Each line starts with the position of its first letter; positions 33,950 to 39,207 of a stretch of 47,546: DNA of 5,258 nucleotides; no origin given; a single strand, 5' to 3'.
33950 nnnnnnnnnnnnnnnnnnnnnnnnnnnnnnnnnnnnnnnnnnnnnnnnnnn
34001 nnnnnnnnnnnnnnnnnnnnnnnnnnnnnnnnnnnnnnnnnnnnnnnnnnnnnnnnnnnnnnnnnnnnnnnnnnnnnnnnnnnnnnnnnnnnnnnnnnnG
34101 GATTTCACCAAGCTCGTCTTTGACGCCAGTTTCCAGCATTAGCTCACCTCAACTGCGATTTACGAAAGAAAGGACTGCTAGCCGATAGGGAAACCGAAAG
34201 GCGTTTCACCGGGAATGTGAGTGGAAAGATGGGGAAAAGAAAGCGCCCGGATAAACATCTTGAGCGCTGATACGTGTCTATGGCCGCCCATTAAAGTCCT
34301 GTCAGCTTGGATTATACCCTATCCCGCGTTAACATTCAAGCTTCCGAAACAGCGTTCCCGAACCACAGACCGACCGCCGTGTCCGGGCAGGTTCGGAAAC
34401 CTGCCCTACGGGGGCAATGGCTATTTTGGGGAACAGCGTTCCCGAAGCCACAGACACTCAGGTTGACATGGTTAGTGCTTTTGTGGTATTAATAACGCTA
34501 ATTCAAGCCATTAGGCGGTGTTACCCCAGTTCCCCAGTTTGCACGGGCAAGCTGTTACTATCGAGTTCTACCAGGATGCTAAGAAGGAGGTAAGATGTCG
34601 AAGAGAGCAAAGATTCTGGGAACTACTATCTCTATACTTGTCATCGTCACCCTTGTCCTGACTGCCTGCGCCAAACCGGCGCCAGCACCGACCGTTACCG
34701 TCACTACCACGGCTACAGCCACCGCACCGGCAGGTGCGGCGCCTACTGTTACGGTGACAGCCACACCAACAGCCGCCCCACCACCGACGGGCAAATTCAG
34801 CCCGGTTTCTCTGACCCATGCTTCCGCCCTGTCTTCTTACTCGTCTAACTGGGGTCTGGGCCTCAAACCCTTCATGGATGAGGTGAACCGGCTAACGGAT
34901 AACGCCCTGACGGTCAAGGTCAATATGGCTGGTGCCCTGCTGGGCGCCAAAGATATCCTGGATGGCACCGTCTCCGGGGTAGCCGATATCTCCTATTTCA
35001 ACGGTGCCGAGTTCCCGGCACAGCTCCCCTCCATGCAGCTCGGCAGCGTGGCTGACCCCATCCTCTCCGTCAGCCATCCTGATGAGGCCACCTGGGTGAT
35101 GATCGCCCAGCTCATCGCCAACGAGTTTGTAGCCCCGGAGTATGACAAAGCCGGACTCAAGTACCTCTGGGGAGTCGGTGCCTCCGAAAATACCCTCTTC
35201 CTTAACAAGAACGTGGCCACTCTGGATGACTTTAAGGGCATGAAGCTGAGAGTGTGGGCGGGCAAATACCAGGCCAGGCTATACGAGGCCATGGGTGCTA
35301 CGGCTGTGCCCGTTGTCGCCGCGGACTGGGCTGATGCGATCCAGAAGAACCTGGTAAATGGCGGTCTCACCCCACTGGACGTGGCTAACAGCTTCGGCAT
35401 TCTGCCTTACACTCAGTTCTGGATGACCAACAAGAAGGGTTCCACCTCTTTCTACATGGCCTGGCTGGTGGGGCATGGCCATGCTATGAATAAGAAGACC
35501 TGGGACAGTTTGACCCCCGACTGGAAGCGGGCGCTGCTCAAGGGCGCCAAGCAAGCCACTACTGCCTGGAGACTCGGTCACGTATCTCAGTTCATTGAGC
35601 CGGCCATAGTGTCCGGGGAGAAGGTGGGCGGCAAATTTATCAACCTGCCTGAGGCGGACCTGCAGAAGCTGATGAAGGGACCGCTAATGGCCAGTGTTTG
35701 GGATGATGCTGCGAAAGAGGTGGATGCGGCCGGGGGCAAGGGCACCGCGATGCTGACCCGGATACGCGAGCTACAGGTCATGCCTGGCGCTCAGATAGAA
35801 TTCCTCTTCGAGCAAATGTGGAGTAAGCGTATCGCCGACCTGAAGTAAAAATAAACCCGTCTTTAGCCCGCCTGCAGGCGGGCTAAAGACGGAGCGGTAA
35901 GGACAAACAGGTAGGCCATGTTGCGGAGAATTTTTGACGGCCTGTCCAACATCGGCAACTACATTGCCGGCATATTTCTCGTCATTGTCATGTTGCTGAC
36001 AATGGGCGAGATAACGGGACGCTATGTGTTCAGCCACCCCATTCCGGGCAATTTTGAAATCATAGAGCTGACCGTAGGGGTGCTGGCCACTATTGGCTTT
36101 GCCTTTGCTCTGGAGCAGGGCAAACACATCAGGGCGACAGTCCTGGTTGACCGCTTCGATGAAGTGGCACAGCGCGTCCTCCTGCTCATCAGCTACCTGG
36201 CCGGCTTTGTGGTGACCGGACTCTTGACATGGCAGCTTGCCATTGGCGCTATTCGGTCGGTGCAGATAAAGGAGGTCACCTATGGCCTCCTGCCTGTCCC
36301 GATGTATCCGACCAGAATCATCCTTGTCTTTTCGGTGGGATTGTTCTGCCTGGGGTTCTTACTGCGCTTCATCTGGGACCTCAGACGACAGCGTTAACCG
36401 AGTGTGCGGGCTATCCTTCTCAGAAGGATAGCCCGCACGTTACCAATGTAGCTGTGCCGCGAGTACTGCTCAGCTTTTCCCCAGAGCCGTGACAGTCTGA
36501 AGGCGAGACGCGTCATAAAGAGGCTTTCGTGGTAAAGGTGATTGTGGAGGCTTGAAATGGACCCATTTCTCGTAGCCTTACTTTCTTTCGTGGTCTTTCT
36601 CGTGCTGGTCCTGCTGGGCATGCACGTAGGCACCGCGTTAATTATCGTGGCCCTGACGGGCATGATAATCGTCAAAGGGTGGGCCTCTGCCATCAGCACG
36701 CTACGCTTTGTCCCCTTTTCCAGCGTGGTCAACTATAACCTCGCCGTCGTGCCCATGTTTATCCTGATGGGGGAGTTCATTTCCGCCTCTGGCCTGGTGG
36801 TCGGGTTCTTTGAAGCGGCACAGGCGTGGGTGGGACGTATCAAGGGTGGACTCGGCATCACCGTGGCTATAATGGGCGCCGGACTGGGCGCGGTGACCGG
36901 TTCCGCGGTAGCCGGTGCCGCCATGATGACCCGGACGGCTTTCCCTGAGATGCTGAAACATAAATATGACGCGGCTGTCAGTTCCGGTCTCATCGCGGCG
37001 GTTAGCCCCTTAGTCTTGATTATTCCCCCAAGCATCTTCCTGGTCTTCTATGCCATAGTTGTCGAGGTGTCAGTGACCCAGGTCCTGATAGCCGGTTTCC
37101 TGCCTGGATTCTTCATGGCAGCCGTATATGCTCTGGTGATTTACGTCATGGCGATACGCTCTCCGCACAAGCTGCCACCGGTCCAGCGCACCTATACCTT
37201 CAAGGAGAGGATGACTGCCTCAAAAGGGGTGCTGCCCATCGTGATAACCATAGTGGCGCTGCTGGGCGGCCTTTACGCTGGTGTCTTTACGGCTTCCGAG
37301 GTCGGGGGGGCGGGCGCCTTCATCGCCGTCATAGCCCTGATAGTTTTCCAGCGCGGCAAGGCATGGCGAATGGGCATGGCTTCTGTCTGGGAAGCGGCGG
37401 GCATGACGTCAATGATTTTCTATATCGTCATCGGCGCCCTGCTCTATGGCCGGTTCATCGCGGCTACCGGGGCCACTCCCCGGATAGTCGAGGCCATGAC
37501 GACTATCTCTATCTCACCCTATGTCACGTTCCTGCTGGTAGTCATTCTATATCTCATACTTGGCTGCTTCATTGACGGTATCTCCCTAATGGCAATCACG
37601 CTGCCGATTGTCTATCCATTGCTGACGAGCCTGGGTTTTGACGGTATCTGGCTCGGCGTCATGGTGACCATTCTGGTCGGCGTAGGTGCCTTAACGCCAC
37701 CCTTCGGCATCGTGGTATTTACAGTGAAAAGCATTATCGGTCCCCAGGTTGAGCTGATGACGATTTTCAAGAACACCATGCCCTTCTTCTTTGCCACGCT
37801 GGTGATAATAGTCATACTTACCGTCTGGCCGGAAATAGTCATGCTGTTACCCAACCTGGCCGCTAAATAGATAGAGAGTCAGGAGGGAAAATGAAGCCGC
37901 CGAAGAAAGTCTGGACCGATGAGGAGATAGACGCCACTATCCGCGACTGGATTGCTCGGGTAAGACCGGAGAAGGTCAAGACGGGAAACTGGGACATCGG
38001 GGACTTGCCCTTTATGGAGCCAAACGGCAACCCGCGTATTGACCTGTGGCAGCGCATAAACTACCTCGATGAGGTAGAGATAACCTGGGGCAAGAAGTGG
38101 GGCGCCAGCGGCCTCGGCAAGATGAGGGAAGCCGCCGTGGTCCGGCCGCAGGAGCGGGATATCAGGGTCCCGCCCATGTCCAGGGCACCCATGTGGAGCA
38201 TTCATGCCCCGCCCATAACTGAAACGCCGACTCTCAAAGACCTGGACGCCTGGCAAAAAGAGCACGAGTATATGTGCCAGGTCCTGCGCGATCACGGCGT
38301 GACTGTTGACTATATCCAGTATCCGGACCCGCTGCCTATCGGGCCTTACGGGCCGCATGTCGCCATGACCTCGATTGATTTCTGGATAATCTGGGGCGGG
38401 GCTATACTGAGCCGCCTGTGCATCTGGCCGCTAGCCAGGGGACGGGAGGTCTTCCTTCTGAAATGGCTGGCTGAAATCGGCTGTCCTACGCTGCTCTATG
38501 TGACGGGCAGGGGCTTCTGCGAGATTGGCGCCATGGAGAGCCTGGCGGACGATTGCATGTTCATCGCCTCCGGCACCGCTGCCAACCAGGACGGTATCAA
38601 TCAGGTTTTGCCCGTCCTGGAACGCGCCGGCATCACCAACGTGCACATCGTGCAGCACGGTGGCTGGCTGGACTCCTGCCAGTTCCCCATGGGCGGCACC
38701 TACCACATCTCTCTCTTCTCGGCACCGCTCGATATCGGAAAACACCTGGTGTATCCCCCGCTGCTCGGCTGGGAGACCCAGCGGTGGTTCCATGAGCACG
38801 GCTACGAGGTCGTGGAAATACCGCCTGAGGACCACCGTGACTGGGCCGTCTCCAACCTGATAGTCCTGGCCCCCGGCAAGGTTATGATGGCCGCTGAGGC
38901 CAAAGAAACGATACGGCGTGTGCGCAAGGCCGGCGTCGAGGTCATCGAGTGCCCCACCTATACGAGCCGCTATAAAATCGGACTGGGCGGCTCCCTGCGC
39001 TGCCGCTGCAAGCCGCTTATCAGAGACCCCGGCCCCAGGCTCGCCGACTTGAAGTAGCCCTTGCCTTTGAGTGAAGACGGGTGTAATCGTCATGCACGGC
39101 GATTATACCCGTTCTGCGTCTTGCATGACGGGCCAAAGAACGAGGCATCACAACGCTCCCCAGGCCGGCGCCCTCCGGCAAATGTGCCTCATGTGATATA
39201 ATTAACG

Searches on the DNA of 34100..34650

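Call 61: search_rna_families(source=window, start=34100, end=34650, threshold=evalue, max_evalue=1)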
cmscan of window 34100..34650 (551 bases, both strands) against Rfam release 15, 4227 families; matches with E-value up to 1: 1.
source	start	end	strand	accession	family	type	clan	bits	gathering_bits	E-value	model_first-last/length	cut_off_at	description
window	34350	34403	-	RF00874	mir-BART12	Gene; miRNA;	-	18.3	70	0.85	1-84/84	no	mir-BART12 microRNA precursor family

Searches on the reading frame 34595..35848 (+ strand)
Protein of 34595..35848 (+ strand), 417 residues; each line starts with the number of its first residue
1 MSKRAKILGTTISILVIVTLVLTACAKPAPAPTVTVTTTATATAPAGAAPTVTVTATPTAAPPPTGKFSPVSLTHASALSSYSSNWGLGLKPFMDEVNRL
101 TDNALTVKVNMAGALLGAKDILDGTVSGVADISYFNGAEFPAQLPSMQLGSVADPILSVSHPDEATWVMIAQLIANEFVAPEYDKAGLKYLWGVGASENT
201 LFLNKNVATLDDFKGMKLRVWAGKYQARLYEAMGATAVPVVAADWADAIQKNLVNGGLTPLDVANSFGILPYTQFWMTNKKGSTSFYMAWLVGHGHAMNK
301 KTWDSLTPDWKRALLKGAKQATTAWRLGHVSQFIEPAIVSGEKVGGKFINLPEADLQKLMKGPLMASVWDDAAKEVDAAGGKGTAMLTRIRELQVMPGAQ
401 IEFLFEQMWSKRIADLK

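Call 3: search_protein_families(library=pfam, proteins=[window:34595-35848:+], max_evalue=0.01)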
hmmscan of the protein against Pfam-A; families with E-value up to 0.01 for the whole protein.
window:34595-35848:+ (417 aa): 1 family
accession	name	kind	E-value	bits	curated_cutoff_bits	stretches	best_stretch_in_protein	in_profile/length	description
PF03480.18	DctP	-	1e-24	87.8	23.4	1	81-371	6-281/286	Bacterial extracellular solute-binding protein, family 7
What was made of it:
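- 34595..35848 (+): dctP2: second TRAP solute-binding lipoprotein (lipobox LTAC, Ala/Pro/Thr linker, Arg in the motif MKLRV). It is not a close paralogue of dctP1. PF03480 E=1e-24 (call 3).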

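Call 4: search_protein_families(library=ncbifam, proteins=[window:34595-35848:+], max_evalue=0.01)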
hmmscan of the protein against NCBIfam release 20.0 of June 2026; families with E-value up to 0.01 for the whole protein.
window:34595-35848:+ (417 aa): 2 families
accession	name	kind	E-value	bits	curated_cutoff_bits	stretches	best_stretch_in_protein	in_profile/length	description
NF037995.1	TRAP_S1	subfamily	4.2e-19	68.9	50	1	83-357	9-269/271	TRAP transporter substrate-binding protein DctP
TIGR00787.1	dctP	subfamily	2e-13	50.4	175.05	1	83-323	8-236/257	DctP family TRAP transporter solute-binding subunit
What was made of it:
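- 34595..35848 (+): NF037995 68.9 bits (call 4).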

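Call 34: search_solved_structures(query=window:34595-35848:+, max_evalue=0.001, show_alignments=1)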
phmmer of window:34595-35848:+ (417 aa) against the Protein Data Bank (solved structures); distinct sequences matched with E-value up to 0.001: 44.
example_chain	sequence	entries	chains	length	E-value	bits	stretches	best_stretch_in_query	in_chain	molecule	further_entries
4n6d_A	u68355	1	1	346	1.8e-15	60.2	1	91-405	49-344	TRAP dicarboxylate transporter-DctP subunit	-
4pgn_A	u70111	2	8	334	1e-14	57.7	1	70-373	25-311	Extracellular solute-binding protein, family 7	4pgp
4nap_A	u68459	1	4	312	1.1e-14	57.6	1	87-373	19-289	Extracellular solute-binding protein, family 7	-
4pdh_A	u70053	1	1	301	6.5e-10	41.9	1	78-326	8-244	TRAP dicarboxylate transporter, DctP subunit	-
4n15_A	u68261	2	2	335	1.1e-09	41.1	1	88-324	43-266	TRAP dicarboxylate transporter, DctP subunit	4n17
4ln5_A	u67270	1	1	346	1.2e-09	41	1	88-324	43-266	TRAP dicarboxylate transporter, DctP subunit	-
7e9y_A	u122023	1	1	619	6.3e-09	38.7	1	90-255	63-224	Lactate-binding periplasmic protein TTHA0766,Lactate-binding periplasmic protein TTHA0766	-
2pfz_A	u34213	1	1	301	7.3e-09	38.5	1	90-331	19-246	Putative exported protein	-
2zzv_A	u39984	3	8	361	7.3e-09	38.4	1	90-255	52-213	ABC transporter, solute-binding protein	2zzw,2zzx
8zmz_A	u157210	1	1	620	8.3e-09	38.3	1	90-254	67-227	Lactate-binding periplasmic protein TTHA0766,Red fluorescent protein drFP583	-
5im2_A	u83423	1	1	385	2.4e-08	36.7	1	59-359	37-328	Twin-arginine translocation pathway signal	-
4pc9_A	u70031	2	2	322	2.5e-08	36.7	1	79-371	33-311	C4-dicarboxylate transport system, substrate-binding protein, putative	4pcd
4pe3_A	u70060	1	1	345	9.5e-08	34.8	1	92-380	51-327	TRAP dicarboxylate transporter-DctP subunit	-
7bbr_A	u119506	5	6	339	1.4e-07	34.2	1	87-272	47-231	Putative TRAP transporter solute receptor DctP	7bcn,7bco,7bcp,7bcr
4x8r_A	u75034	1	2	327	1.7e-07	33.9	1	89-326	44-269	TRAP dicarboxylate transporter, DctP subunit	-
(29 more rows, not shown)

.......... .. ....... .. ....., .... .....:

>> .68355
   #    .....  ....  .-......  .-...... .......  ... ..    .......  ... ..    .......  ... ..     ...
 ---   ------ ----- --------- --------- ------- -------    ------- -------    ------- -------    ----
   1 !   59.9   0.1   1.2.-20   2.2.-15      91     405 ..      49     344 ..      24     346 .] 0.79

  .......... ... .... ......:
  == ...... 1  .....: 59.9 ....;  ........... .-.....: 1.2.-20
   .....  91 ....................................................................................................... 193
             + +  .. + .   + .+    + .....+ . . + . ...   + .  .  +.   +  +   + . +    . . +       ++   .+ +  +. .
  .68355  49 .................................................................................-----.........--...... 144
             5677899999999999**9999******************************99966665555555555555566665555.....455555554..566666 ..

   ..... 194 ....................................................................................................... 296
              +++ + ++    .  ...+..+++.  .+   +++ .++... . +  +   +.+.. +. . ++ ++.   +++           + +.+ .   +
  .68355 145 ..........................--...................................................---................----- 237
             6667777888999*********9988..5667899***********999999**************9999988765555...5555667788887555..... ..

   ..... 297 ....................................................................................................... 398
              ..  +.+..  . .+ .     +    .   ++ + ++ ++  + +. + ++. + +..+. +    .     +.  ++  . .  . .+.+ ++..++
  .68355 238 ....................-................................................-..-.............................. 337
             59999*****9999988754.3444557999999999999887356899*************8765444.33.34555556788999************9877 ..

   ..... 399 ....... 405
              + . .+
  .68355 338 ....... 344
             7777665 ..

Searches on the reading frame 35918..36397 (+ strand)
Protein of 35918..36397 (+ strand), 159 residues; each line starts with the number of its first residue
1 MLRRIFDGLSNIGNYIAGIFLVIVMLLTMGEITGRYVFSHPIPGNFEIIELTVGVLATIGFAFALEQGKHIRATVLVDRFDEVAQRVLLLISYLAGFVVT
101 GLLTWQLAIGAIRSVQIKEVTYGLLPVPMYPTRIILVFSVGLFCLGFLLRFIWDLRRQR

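Call 3: search_protein_families(library=pfam, proteins=[window:35918-36397:+], max_evalue=0.01)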
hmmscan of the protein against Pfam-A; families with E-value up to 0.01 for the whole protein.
window:35918-36397:+ (159 aa): 2 families
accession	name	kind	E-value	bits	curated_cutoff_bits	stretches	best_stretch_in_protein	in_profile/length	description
PF04290.18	DctQ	-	2.6e-24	86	28.3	1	24-156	1-131/132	Tripartite ATP-independent periplasmic transporters, DctQ component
PF02116.20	STE2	-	0.0055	16.5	27.2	0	72-159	135-220/280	Fungal pheromone mating factor STE2 GPCR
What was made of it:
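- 35918..36397 (+): dctQ2. PF04290 E=2.6e-24 (call 3).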

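Call 4: search_protein_families(library=ncbifam, proteins=[window:35918-36397:+], max_evalue=0.01)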
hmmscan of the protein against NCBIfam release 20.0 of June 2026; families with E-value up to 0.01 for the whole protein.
window:35918-36397:+ (159 aa): 1 family
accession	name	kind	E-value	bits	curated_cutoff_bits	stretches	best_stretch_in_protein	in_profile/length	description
NF007374.1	PRK09877.1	equivalog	0.0091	16.4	260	0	15-136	7-132/157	2,3-diketo-L-gulonate TRAP transporter small permease YiaM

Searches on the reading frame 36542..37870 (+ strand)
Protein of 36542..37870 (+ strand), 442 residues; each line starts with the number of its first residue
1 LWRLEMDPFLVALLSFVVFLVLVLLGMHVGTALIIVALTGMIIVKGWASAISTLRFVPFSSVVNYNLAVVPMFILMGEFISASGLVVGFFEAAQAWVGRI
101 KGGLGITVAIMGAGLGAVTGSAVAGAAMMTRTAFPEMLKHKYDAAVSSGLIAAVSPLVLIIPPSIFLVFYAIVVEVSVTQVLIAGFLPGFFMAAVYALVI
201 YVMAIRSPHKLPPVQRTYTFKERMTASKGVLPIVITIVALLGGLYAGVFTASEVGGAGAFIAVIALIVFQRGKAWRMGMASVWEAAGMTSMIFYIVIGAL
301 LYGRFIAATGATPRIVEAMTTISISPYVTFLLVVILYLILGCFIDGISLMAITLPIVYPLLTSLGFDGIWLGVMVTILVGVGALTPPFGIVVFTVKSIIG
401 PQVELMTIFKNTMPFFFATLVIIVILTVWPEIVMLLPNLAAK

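Call 3: search_protein_families(library=pfam, proteins=[window:36542-37870:+], max_evalue=0.01)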
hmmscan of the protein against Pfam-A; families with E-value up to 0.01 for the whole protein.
window:36542-37870:+ (442 aa): 1 family
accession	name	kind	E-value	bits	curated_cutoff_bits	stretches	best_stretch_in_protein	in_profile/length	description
PF06808.19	DctM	-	1.4e-70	238.6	23.8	1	16-432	1-413/413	Tripartite ATP-independent periplasmic transporter, DctM component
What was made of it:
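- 36542..37870 (+): dctM2 (the listed ORF starts at TTG). It is 30% identical to dctM1. PF06808 E=1.4e-70 (call 3).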

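Call 4: search_protein_families(library=ncbifam, proteins=[window:36542-37870:+], max_evalue=0.01)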
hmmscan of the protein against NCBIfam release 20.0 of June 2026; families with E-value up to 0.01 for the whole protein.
window:36542-37870:+ (442 aa): 3 families
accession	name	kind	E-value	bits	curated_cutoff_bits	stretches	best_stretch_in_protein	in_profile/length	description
TIGR00786.1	dctM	subfamily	7e-77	258.9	268.45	1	26-437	1-405/405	TRAP transporter large permease subunit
NF011634.1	PRK15060.1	equivalog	9.1e-29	100.7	800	1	15-434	5-418/425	2,3-diketo-L-gulonate TRAP transporter large permease YiaN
TIGR02123.1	TRAP_fused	subfamily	1.1e-07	31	320.65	1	59-435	160-537/615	TRAP transporter fused permease subunit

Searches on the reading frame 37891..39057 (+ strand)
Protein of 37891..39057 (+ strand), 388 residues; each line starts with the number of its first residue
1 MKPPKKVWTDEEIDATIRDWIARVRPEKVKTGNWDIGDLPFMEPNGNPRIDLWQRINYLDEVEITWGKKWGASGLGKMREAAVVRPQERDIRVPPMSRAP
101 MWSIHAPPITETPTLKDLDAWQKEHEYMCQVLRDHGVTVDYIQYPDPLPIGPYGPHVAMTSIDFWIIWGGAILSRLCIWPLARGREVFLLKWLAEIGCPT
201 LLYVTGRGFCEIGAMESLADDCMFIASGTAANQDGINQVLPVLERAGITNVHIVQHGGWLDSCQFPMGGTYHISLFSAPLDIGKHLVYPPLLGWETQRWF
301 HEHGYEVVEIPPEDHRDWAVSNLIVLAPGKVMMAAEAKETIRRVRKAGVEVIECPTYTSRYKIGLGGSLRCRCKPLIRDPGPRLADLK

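Call 3: search_protein_families(library=pfam, proteins=[window:37891-39057:+], max_evalue=0.01)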
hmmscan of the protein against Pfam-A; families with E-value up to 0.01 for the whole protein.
window:37891-39057:+ (388 aa): 2 families
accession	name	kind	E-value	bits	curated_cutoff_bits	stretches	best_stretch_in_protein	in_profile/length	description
PF02274.22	ADI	-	8.6e-08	32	22.8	1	297-378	294-377/377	Arginine deiminase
PF19420.4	DDAH_eukar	-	0.0076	16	23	0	300-375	209-289/291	N,N dimethylarginine dimethylhydrolase, eukaryotic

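Call 4: search_protein_families(library=ncbifam, proteins=[window:37891-39057:+], max_evalue=0.01)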
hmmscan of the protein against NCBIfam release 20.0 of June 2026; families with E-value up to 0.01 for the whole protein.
window:37891-39057:+ (388 aa): 4 families
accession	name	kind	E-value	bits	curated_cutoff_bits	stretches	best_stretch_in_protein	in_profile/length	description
NF002381.0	PRK01388.1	subfamily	3.7e-06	26.1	414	1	320-380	347-404/405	arginine deiminase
TIGR01078.1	arcA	equivalog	1.2e-05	24.3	489.1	1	303-379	335-406/408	arginine deiminase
NF045658.1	DiMArgaseDdah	equivalog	0.0017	18.2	450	0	305-363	190-242/254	dimethylargininase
NF045660.1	DiMthArgaseDdahStm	equivalog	0.0024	17.7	340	0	321-354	197-230/249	dimethylargininase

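Call 73: find_homologous_proteins(query=window:37891-39057:+, max_evalue=1e-60)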
Query window:37891-39057:+ (388 aa): 18 proteins with E <= 1e-60 among 4730 candidates.
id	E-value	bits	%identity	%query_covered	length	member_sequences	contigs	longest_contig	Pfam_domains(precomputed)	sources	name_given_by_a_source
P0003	9.1e-275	929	100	100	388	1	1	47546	PF02274.23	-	-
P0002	4.1e-220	749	80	100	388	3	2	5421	PF02274.23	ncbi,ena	-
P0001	3.8e-165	568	62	99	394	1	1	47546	PF02274.23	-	-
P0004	6.2e-123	429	51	98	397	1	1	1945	PF02274.23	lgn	-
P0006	9.4e-112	392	47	100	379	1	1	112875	PF19420.6,PF02274.23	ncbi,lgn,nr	ncbi:MAG: hypothetical protein HYX91_04625 [Chloroflexi bacterium]|nr:hypothetical protein [Chlorofl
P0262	1.5e-109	384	48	100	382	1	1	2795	PF02274.23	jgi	jgi:N-dimethylarginine dimethylaminohydrolase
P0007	1.6e-106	374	47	98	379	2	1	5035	PF19420.6,PF02274.23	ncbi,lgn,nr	ncbi:MAG: arginine deiminase family protein [Chloroflexota bacterium]|nr:arginine deiminase family p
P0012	1.5e-103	365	46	100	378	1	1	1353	PF02274.23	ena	-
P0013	3.0e-100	354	46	100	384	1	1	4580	PF02274.23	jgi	-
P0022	3.9e-79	284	40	93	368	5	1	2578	PF19420.6,PF02274.23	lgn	-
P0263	1.5e-76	276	40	93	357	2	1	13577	PF02274.23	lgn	-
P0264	7.0e-69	250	37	95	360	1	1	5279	PF02274.23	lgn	-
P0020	9.7e-69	250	42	79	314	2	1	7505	-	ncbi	-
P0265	1.2e-64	237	36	91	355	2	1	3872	PF02274.23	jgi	-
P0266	4.4e-62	228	36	91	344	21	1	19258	PF19420.6,PF02274.23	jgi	jgi:N-dimethylarginine dimethylaminohydrolase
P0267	1.6e-61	226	36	92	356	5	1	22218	PF02274.23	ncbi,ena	-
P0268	2.6e-61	225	36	88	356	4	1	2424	PF02274.23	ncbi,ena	-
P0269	3.0e-61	225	37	90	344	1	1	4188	PF19420.6,PF02274.23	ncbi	-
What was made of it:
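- Tried and rejected: A second protein search with enzyme 2 found none beyond P0002 (call 73).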
